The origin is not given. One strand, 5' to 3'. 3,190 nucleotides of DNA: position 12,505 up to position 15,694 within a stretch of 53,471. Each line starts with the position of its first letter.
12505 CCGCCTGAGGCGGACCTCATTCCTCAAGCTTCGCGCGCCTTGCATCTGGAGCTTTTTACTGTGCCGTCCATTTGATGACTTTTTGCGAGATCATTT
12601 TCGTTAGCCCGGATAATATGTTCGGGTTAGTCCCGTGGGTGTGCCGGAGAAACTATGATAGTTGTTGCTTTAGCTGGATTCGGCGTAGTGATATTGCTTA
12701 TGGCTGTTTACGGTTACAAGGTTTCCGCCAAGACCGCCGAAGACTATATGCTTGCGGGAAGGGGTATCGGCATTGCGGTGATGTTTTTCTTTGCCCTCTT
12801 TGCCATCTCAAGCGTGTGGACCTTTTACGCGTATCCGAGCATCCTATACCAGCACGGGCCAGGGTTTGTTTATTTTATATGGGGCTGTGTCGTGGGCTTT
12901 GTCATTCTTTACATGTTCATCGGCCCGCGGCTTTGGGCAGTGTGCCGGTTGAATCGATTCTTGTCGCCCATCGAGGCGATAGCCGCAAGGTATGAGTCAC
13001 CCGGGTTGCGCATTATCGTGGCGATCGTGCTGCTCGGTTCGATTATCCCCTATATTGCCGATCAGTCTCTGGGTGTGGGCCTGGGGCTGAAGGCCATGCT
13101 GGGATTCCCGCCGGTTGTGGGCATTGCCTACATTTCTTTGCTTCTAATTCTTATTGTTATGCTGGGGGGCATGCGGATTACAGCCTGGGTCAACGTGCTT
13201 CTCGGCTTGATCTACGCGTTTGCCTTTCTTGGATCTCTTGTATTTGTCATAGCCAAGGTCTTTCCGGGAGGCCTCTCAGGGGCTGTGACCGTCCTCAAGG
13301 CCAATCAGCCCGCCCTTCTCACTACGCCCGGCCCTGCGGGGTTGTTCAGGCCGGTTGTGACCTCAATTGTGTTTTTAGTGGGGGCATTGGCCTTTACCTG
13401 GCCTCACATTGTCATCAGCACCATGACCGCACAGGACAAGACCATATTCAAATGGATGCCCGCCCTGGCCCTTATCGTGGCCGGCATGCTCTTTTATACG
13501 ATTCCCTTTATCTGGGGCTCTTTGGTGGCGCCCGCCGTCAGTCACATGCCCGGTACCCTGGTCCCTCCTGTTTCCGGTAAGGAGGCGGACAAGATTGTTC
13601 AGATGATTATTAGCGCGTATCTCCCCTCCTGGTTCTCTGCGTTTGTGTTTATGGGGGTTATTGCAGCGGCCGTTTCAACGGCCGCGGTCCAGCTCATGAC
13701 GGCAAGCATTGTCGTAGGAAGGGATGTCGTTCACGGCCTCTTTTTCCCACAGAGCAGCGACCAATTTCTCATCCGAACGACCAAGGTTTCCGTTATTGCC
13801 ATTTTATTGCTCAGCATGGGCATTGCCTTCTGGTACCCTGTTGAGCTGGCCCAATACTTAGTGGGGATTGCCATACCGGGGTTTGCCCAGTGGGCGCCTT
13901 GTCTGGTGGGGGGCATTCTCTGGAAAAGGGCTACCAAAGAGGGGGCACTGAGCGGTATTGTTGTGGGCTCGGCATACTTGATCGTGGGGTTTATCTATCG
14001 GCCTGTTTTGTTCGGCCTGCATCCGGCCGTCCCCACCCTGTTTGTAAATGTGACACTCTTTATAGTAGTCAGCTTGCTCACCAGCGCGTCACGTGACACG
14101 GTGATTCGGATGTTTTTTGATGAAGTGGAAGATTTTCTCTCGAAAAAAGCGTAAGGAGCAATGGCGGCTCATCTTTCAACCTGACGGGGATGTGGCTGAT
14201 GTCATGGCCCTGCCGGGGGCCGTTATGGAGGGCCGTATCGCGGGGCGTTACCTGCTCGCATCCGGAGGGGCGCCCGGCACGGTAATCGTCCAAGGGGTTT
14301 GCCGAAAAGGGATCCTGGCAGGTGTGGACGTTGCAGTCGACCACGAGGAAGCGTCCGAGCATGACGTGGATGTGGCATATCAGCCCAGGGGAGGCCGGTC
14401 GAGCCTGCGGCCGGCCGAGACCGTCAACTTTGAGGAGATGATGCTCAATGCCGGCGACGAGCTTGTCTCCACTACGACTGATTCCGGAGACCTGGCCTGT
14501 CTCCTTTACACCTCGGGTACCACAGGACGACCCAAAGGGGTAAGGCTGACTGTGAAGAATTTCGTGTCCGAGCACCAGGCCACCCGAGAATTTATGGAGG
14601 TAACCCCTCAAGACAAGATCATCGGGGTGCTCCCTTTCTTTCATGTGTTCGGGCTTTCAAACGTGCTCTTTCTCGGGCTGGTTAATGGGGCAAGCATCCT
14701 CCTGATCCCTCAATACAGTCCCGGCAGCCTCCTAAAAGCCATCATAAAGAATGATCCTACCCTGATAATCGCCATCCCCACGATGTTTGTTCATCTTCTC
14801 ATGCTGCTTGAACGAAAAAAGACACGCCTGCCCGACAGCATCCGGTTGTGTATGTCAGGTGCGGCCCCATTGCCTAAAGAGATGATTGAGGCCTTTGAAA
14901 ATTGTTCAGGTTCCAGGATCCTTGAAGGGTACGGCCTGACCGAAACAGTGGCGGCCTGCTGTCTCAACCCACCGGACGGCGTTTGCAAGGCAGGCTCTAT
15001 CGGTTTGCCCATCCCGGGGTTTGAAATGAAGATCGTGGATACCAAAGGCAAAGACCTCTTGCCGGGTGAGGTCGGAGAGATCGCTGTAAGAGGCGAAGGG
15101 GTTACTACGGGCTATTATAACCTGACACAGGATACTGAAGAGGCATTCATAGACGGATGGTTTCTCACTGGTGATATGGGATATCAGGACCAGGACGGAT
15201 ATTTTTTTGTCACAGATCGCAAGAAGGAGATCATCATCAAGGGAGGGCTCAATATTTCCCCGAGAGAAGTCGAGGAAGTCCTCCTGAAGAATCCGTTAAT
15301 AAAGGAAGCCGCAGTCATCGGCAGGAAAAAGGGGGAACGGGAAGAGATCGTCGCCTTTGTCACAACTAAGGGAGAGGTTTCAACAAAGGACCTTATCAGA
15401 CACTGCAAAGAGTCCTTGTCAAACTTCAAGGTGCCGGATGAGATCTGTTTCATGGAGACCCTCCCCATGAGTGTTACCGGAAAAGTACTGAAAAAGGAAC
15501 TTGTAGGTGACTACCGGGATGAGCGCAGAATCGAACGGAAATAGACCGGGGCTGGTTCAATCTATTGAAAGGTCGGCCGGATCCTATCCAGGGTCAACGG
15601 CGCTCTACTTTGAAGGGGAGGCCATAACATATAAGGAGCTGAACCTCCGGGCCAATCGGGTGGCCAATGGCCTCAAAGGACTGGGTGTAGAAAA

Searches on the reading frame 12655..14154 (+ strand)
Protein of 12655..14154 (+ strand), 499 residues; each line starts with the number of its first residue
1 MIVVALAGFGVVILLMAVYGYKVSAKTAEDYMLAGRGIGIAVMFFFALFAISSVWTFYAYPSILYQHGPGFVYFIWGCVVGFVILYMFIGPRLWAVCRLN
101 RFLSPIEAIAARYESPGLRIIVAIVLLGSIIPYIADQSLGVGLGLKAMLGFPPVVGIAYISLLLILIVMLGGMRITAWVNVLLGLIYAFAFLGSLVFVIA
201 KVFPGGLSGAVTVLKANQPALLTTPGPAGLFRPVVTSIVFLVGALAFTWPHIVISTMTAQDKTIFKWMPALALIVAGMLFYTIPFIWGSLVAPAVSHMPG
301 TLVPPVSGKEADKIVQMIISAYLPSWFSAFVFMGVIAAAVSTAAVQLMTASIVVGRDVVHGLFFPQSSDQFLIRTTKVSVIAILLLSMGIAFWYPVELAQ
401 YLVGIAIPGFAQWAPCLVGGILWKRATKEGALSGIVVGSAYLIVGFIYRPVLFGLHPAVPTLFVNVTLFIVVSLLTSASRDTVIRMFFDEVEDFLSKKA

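Call 44: search_protein_families(library=pfam, proteins=[window:12655-14154:+], max_evalue=0.001)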
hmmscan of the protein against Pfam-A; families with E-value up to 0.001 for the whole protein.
window:12655-14154:+ (499 aa): 1 family
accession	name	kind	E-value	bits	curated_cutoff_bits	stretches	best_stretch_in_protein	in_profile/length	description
PF00474.23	SSF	-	1.8e-23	83.5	22.8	1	31-438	1-406/406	Sodium:solute symporter family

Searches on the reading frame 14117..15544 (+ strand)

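Call 44: search_protein_families(library=pfam, proteins=[window:14117-15544:+], max_evalue=0.001)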
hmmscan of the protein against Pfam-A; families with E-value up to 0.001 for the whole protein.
window:14117-15544:+ (475 aa): 2 families
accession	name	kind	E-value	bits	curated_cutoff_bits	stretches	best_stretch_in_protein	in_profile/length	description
PF00501.34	AMP-binding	-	2.8e-61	207.9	29.9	1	104-334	140-384/384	AMP-binding enzyme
PF13193.12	AMP-binding_C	-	2.7e-14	54.3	24.5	1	384-456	1-76/76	AMP-binding enzyme C-terminal domain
